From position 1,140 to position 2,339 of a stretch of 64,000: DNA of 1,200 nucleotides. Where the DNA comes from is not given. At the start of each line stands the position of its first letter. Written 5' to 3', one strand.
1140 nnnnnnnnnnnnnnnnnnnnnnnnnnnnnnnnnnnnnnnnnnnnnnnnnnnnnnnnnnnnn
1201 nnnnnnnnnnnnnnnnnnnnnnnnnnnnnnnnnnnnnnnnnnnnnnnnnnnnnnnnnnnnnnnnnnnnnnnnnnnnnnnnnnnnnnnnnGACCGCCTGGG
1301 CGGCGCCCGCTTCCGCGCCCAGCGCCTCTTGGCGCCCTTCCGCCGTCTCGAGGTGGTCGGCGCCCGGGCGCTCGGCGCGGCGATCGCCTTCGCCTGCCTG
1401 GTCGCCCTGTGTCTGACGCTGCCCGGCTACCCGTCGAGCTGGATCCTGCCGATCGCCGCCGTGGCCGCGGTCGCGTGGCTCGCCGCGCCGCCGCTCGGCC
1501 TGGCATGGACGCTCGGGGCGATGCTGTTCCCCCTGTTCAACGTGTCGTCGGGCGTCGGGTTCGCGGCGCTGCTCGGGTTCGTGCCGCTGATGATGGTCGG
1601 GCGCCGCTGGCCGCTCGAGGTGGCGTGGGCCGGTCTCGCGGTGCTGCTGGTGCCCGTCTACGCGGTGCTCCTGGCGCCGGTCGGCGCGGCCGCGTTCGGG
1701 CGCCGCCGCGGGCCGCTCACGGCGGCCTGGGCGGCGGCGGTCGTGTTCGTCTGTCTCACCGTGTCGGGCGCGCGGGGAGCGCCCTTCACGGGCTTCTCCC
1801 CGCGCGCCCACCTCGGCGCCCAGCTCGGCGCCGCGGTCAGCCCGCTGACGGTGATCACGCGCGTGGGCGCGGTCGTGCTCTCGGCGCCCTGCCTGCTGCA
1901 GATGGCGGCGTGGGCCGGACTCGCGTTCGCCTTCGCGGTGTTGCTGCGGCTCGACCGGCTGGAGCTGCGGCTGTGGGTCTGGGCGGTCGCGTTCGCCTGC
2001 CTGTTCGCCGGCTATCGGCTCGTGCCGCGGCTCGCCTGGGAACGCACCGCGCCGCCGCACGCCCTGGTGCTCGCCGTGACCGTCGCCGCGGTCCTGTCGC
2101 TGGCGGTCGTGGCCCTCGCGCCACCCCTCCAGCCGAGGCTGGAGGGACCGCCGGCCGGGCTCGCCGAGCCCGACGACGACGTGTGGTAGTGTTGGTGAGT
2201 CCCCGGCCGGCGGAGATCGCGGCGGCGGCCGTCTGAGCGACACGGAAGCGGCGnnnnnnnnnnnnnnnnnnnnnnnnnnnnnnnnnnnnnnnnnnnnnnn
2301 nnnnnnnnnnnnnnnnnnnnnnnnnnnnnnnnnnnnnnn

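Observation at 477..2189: Extra Ser/Thr kinase with a large polytopic membrane domain sits upstream of fhaA next to tRNA-Leu; canonical pknA slot is empty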

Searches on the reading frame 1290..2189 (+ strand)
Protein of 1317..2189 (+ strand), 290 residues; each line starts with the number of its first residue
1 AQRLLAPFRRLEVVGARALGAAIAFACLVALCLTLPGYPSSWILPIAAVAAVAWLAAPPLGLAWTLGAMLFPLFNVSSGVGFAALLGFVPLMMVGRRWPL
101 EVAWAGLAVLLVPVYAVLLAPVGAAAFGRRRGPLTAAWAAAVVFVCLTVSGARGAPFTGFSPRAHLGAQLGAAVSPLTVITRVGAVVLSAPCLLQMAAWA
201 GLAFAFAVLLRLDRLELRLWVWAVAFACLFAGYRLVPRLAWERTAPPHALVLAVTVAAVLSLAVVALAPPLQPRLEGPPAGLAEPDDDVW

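Call 10: search_protein_families(library=ncbifam, proteins=[window:1317-2189:+], max_evalue=0.1)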
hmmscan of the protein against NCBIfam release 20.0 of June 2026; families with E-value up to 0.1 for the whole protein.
window:1317-2189:+ (290 aa): 0 families

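Call 11: find_homologous_proteins(query=window:1317-2189:+, max_evalue=0.001)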
Query window:1317-2189:+: 8000 candidates shared short words with the query, none scored E <= 0.001.

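Call 12: search_protein_families(library=pfam, proteins=[window:1317-2189:+], max_evalue=10)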
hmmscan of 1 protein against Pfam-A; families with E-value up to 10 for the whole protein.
window:1317-2189:+ (290 aa): 0 families

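Call 22: search_solved_structures(query=A1, max_evalue=10)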
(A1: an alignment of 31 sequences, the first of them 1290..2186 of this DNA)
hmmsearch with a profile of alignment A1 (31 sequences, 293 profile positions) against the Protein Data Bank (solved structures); distinct sequences matched with E-value up to 10: 0.

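Call 27: predict_structure(alignment_id=A1)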
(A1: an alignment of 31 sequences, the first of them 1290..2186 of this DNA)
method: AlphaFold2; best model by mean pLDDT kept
length: 299 residues; sequences in the alignment: 31
mean_pLDDT: 87.9   pTM: 0.83
mean pLDDT of the five models: 87.9, 87.4, 87.1, 86.0, 84.6
residues with pLDDT >= 90: 200; 70-90: 65; 50-70: 30; < 50: 4
segments of 3 or more residues with pLDDT < 50: 1-3
pLDDT, mean of each block of 10 residues (from residue 1): 56 75 91 92 86 95 93 91 88 91 90 90 92 93 96 92 84 81 94 95 97 95 95 97 94 89 96 89 59 53
secondary structure, 60 per line:
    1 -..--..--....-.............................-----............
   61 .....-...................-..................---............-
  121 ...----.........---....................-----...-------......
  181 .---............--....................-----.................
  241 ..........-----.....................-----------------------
elements in order: H10-13 H15-43 H49-65 H67-85 H87-104 H108-119 H128-136 H140-159 H175-181 H185-196 H199-218 H224-250 H256-276

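Call 37: fold_search(model_id=the predicted structure, library=pdb)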
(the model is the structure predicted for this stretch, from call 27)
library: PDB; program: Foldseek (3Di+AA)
matches with E <= 10: 129; with E <= 0.001: 0
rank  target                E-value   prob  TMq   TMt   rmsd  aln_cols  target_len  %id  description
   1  9g2s_B                1.3e+00  0.20  0.23  0.14  23.0       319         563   17  Cryo-EM structure of IrtAB 2xEQ, Q249R_IrtB mutant in LMNG (released 2024-12-18)
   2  9g2x_B                1.4e+00  0.11  0.16  0.11  21.8       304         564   13  Cryo-EM structure of IrtAB in outward-occluded state in presence of mycobactin under turnover conditions in LMNG (released 2024-12-18)
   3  9bd6_A                1.7e+00  0.04  0.11  0.07  25.5       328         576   14  PaMsbA in an occluded, outward conformation (released 2025-09-03)
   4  6ral_A                1.9e+00  0.08  0.17  0.11  25.7       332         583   17  Heterodimeric ABC exporter TmrAB under turnover conditions in asymmetric unlocked return conformation (released 2019-07-31)
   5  9khh_D                2.1e+00  0.08  0.18  0.10  18.1       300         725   13  Structure of the complex of LGR4 with Norrin (2:2) (released 2025-07-16)
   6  9khh_C                2.1e+00  0.08  0.18  0.10  18.1       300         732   13  Structure of the complex of LGR4 with Norrin (2:2) (released 2025-07-16)
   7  8xx8_C                2.2e+00  0.05  0.13  0.15  19.1       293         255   16  Structure of Glycilhalorhodopsin from Salinarimonas soli (released 2024-10-16)
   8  7wiw_A                2.3e+00  0.06  0.14  0.10  23.7       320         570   18  Cryo-EM structure of Mycobacterium tuberculosis irtAB complexed with ATP in an occluded conformation (released 2023-01-25)
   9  8jiq_R                2.4e+00  0.11  0.19  0.17  16.4       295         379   11  Cryo-EM structure of the GLP-1R/GCGR dual agonist Peptide 15-bound human GCGR-Gs complex (released 2023-09-13)
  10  9g2k_A                2.6e+00  0.06  0.14  0.10  23.1       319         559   17  Cryo-EM structure of IrtAB in outward-occluded state in nanodisc in complex with ADP-vanadate (released 2024-12-18)
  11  9fv1_A                3.0e+00  0.07  0.17  0.11  24.1       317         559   15  MsbA in MSP1D1 (EPL:PC) Nanodisc inward-facing narrow open (released 2025-03-19)
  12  6ram_B                3.0e+00  0.07  0.17  0.11  25.4       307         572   14  Heterodimeric ABC exporter TmrAB under turnover conditions in asymmetric unlocked return conformation with wider opene (released 2019-07-31)
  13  8xx8_D                3.1e+00  0.04  0.13  0.15  19.5       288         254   16  Structure of Glycilhalorhodopsin from Salinarimonas soli (released 2024-10-16)
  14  9lm9_B                3.4e+00  0.15  0.26  0.22  16.0       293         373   17  Crystal structure of bvFP-Pfr21 (released 2026-01-28)
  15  7wiw_B                3.4e+00  0.05  0.15  0.10  23.6       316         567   20  Cryo-EM structure of Mycobacterium tuberculosis irtAB complexed with ATP in an occluded conformation (released 2023-01-25)
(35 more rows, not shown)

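Call 38: search_protein_families(library=pfam, alignment_id=A1, max_evalue=10)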
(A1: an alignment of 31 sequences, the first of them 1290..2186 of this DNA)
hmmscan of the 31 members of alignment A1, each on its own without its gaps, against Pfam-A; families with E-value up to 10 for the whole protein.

A. member 1, window:1290-2186:+ (299 aa): 0 families

B. families by the number of members that match (of 31 scanned): 6 families
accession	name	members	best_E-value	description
PF23831.1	DUF7201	1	0.18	Coiled-coil region of unknown function (DUF7201)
PF05806.17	Noggin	1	0.21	Noggin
PF04896.17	AmoC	1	0.57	Ammonia monooxygenase/methane monooxygenase, subunit C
PF23694.1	YmiC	1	1.2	YmiC-like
PF13006.12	Nterm_IS4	1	1.4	Insertion element 4 transposase N-terminal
PF14126.11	DUF4293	1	1.9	Domain of unknown function (DUF4293)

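Call 39: search_protein_representatives(alignment_id=A1)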
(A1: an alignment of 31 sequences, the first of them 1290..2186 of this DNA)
Query: 31 sequences, 293 profile positions. Proteins with E-value up to 0.001 (for the whole library): 107; up to 1e-10: 36; up to 1e-30: 19. The best 107 are listed.
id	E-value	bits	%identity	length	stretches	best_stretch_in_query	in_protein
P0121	2.8e-110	384.4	-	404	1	1-289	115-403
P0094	2.2e-108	378.2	-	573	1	1-293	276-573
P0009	1.2e-104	365.9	-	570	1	1-288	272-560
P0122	1.5e-67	244.1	-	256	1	39-291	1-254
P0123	2.5e-61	223.7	-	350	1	2-271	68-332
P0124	1.1e-57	211.8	-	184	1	110-293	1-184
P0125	3.2e-56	206.9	-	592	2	116-235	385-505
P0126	1.3e-52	195.1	-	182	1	115-292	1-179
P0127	1.2e-45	172.3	-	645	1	59-187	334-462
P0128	3.3e-44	167.5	-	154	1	129-282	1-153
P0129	3.6e-43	164.1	-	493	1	1-121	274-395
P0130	8.3e-41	156.3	-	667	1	60-168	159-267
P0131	1.9e-40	155.2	-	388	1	81-205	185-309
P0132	7.5e-38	146.6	-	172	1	100-210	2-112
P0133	1.4e-37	145.8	-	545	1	19-256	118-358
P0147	1.8e-16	76.5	-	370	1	18-281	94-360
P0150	7.7e-13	64.5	-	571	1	5-278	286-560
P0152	5.0e-12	61.9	-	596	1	23-286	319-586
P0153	7.6e-12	61.3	-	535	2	6-216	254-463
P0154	3.8e-11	59.0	-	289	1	9-252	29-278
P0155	1.3e-10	57.2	-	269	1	21-240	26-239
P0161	2.1e-09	53.3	-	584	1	19-280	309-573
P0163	2.9e-09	52.8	-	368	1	19-278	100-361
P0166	6.0e-09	51.8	-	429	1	25-281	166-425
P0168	2.7e-08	49.6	-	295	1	18-277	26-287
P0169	3.9e-08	49.1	-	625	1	11-286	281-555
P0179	6.3e-07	45.1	-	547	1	21-285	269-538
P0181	8.2e-07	44.8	-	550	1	14-277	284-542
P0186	1.2e-06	44.2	-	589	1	19-280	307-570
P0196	7.6e-06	41.6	-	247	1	48-276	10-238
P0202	1.3e-05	40.8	-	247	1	25-247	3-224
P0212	8.2e-05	38.2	-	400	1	20-280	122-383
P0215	1.5e-04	37.3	-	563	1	8-276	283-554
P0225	9.5e-04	34.7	-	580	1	24-289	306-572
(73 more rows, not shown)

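Call 40: search_protein_families(library=pfam, proteins=[P0150, P0152, P0153, P0161, P0169, P0179, P0181, P0186, P0215, P0225], max_evalue=0.001)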
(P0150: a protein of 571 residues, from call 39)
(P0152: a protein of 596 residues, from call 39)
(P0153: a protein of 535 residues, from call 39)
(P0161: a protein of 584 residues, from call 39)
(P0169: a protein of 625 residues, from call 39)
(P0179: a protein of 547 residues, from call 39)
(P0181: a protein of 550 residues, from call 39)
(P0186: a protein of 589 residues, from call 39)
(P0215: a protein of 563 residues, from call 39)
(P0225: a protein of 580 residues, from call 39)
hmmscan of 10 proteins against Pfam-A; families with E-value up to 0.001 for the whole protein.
P0150 (571 aa): 4 families
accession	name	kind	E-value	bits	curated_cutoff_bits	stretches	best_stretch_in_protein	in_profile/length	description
PF00069.31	Pkinase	-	1.4e-49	169.3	31.7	1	16-264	1-257/263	Protein kinase domain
PF07714.23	PK_Tyr_Ser-Thr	-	3.2e-37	128.7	23.1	1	18-268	3-258/258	Protein tyrosine and serine/threonine kinase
PF03109.22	ABC1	-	9.4e-06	25.4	22.9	1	78-158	135-214/244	ABC1 atypical kinase-like domain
PF17667.7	Pkinase_fungal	-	9.5e-05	21.7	24.1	1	111-186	288-367/387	Fungal protein kinase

P0152 (596 aa): 4 families
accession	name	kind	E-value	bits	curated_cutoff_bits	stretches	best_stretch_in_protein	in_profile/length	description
PF00069.31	Pkinase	-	1.2e-58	199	31.7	1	10-253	1-253/263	Protein kinase domain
PF07714.23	PK_Tyr_Ser-Thr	-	9.7e-38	130.4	23.1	1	11-252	2-249/258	Protein tyrosine and serine/threonine kinase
PF03109.22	ABC1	-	5.2e-06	26.2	22.9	1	77-152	141-215/244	ABC1 atypical kinase-like domain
PF01636.29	APH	-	0.00025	21.3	23.2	0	125-152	170-198/239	Phosphotransferase enzyme family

P0153 (535 aa): 4 families
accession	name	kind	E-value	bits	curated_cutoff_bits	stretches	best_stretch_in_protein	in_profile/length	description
PF00069.31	Pkinase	-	6.5e-43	147.5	31.7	1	2-239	13-258/263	Protein kinase domain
PF07714.23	PK_Tyr_Ser-Thr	-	6.3e-29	101.5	23.1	1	7-242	22-258/258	Protein tyrosine and serine/threonine kinase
PF01636.29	APH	-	1.2e-05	25.6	23.2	0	5-101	14-109/239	Phosphotransferase enzyme family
PF03109.22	ABC1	-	8.6e-05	22.2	22.9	1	23-136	112-217/244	ABC1 atypical kinase-like domain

P0161 (584 aa): 4 families
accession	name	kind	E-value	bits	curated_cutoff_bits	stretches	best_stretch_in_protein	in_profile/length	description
PF00069.31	Pkinase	-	1.5e-48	166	31.7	1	24-269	1-255/263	Protein kinase domain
PF07714.23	PK_Tyr_Ser-Thr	-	7.8e-32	111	23.1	1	26-270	3-253/258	Protein tyrosine and serine/threonine kinase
PF03109.22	ABC1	-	4.1e-05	23.3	22.9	0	89-167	139-215/244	ABC1 atypical kinase-like domain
PF01636.29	APH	-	0.00024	21.4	23.2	0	124-166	155-197/239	Phosphotransferase enzyme family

P0169 (625 aa): 3 families
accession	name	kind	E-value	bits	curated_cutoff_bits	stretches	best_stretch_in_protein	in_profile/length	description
PF00069.31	Pkinase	-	5.3e-46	157.6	31.7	1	22-268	2-257/263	Protein kinase domain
PF07714.23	PK_Tyr_Ser-Thr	-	1.5e-30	106.8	23.1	1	25-271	5-257/258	Protein tyrosine and serine/threonine kinase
PF01636.29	APH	-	8.5e-08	32.7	23.2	1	24-127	2-107/239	Phosphotransferase enzyme family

P0179 (547 aa): 3 families
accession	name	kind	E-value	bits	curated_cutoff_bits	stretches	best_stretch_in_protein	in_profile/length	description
PF00069.31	Pkinase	-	1.3e-47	162.9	31.7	1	4-207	45-254/263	Protein kinase domain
PF07714.23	PK_Tyr_Ser-Thr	-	1.7e-30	106.7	23.1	1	5-205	49-249/258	Protein tyrosine and serine/threonine kinase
PF03109.22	ABC1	-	4.5e-07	29.7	22.9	1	33-113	144-223/244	ABC1 atypical kinase-like domain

P0181 (550 aa): 3 families
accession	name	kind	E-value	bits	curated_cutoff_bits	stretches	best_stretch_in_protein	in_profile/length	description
PF00069.31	Pkinase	-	1.3e-48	166.1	31.7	1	18-269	1-259/263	Protein kinase domain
PF07714.23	PK_Tyr_Ser-Thr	-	2.4e-32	112.7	23.1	1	21-271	4-258/258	Protein tyrosine and serine/threonine kinase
PF17667.7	Pkinase_fungal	-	8e-05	22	24.1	1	113-198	291-375/387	Fungal protein kinase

P0186 (589 aa): 3 families
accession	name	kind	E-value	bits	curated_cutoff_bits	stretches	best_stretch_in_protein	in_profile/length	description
PF00069.31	Pkinase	-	1.8e-58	198.5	31.7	1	10-258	1-259/263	Protein kinase domain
PF07714.23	PK_Tyr_Ser-Thr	-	1.4e-40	139.7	23.1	1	11-256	2-254/258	Protein tyrosine and serine/threonine kinase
PF03109.22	ABC1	-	3.3e-06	26.9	22.9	1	76-152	140-215/244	ABC1 atypical kinase-like domain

P0215 (563 aa): 5 families
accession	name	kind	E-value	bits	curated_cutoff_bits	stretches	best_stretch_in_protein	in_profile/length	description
PF00069.31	Pkinase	-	7.8e-49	166.9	31.7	1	11-254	1-252/263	Protein kinase domain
PF07714.23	PK_Tyr_Ser-Thr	-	1.5e-34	119.9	23.1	1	13-256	3-251/258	Protein tyrosine and serine/threonine kinase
PF03109.22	ABC1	-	6e-06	26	22.9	1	72-154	134-215/244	ABC1 atypical kinase-like domain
PF17667.7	Pkinase_fungal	-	0.0002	20.7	24.1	1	121-197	303-383/387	Fungal protein kinase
PF01636.29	APH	-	0.00027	21.2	23.2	0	14-122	2-109/239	Phosphotransferase enzyme family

P0225 (580 aa): 4 families
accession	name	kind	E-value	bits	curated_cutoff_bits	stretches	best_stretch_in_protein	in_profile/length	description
PF00069.31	Pkinase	-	1.9e-59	201.6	31.7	1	11-251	1-252/263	Protein kinase domain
PF07714.23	PK_Tyr_Ser-Thr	-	1.6e-40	139.5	23.1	1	12-251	2-249/258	Protein tyrosine and serine/threonine kinase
PF03109.22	ABC1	-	1.7e-05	24.5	22.9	1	76-155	139-217/244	ABC1 atypical kinase-like domain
PF14531.12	Kinase-like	-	0.00056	19.7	25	1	91-213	131-260/289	Kinase-like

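Call 41: search_protein_families(library=pfam, proteins=[P0147, P0154, P0155, P0163, P0166, P0168, P0196, P0202, P0212, P0133], max_evalue=0.001)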
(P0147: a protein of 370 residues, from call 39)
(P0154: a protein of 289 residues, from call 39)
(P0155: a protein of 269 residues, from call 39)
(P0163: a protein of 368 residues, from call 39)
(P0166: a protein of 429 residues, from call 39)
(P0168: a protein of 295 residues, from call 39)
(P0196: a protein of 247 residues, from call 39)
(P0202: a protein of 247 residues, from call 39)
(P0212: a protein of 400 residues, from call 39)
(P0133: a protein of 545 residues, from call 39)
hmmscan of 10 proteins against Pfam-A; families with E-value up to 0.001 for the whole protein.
P0147 (370 aa): 0 families

P0154 (289 aa): 0 families

P0155 (269 aa): 0 families

P0163 (368 aa): 0 families

P0166 (429 aa): 2 families
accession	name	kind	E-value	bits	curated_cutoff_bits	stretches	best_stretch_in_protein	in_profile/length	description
PF00069.31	Pkinase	-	4.9e-12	46.2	31.7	1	6-120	133-253/263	Protein kinase domain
PF07714.23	PK_Tyr_Ser-Thr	-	1.9e-08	34.4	23.1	1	8-124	139-254/258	Protein tyrosine and serine/threonine kinase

P0168 (295 aa): 0 families

P0196 (247 aa): 0 families

P0202 (247 aa): 0 families

P0212 (400 aa): 0 families

P0133 (545 aa): 2 families
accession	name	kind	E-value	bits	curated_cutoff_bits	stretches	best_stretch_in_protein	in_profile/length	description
PF00069.31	Pkinase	-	5.7e-05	23.1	31.7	1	1-47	164-210/263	Protein kinase domain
PF12401.13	FhaA_N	-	0.00012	23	25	1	471-506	79-114/115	FhaA, N-terminal domain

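Call 42: list_cluster_members(proteins=[P0150, P0152, P0161, P0169, P0181, P0186, P0215, P0225, P0147, P0154])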
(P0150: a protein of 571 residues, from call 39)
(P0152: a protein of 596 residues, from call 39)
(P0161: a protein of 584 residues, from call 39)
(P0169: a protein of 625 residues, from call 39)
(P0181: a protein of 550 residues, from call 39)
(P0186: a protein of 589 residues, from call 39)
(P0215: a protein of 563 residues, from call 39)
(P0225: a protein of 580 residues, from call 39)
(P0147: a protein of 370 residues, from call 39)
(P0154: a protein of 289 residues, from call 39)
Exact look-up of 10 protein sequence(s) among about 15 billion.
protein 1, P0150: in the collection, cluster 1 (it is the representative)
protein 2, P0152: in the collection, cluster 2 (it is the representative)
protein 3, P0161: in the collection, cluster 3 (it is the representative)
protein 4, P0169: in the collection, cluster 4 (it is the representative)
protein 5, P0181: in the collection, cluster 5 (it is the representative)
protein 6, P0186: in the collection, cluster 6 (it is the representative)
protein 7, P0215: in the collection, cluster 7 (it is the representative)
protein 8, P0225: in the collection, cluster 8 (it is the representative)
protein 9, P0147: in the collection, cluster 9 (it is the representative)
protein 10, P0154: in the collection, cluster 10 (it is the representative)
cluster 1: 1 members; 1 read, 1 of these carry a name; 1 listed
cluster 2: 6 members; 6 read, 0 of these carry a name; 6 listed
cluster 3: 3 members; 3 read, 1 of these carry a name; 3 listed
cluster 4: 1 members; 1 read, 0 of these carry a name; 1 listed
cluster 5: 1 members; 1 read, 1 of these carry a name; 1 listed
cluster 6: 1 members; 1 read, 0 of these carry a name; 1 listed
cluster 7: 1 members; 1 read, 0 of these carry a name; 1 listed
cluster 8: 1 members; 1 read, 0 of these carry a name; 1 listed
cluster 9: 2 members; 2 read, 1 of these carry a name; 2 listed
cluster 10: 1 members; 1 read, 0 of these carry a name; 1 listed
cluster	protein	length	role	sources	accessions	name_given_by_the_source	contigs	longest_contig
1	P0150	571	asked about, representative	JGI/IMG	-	hypothetical protein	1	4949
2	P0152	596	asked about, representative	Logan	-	-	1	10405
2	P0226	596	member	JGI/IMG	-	-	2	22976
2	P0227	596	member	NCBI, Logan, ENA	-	-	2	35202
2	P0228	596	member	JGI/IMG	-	-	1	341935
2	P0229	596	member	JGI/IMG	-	-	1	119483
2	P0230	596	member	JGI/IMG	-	-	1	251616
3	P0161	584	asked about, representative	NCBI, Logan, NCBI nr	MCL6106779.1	MAG: serine/threonine protein kinase [Actinobacteria bacterium] | serine/threonine protein kinase [Actinomycetota bacterium]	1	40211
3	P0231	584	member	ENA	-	-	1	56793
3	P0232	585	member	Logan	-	-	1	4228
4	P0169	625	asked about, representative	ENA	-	-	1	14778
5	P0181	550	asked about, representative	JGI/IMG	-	hypothetical protein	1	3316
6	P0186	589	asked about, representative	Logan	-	-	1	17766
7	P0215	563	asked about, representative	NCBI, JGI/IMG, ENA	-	-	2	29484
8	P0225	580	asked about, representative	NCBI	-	-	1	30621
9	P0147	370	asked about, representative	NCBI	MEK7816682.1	MAG: hypothetical protein AAB281_00340, partial [Actinomycetota bacterium]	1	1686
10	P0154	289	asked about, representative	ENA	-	-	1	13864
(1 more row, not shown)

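Call 43: find_encoding_contigs(protein=P0228, flank=10000, max_places=1)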
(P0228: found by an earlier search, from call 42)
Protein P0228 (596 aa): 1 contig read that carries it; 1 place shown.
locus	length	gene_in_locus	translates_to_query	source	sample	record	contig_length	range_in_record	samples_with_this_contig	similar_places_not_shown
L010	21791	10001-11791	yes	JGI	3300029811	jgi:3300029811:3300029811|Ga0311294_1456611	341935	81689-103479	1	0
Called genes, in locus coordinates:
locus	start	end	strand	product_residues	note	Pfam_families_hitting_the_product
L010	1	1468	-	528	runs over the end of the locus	PF02689:Herpes_Helicase (faint), PF05970:PIF1, PF13245:AAA_19, PF13604:AAA_30, PF13479:AAA_24 (weak), PF13538:UvrD_C_2 (weak), PF13280:WYL (weak)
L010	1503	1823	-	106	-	-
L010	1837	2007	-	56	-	-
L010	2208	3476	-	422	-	PF02403:Seryl_tRNA_N, PF00587:tRNA-synt_2b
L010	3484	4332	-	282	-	PF00800:PDT, PF01842:ACT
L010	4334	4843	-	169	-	PF14584:DUF4446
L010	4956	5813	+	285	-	-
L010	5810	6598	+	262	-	PF00731:AIRC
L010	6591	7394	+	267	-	PF18928:DUF5677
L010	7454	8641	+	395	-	PF01969:Ni_insertion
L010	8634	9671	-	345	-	-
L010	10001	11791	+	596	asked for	PF00069:Pkinase, PF07714:PK_Tyr_Ser-Thr, PF03109:ABC1 (weak)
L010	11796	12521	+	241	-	PF12401:FhaA_N, PF16697:Yop-YscD_cpl, PF00498:FHA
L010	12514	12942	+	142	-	PF16697:Yop-YscD_cpl, PF00498:FHA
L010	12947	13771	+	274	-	PF00481:PP2C, PF13672:PP2C_2, PF07228:SpoIIE (weak)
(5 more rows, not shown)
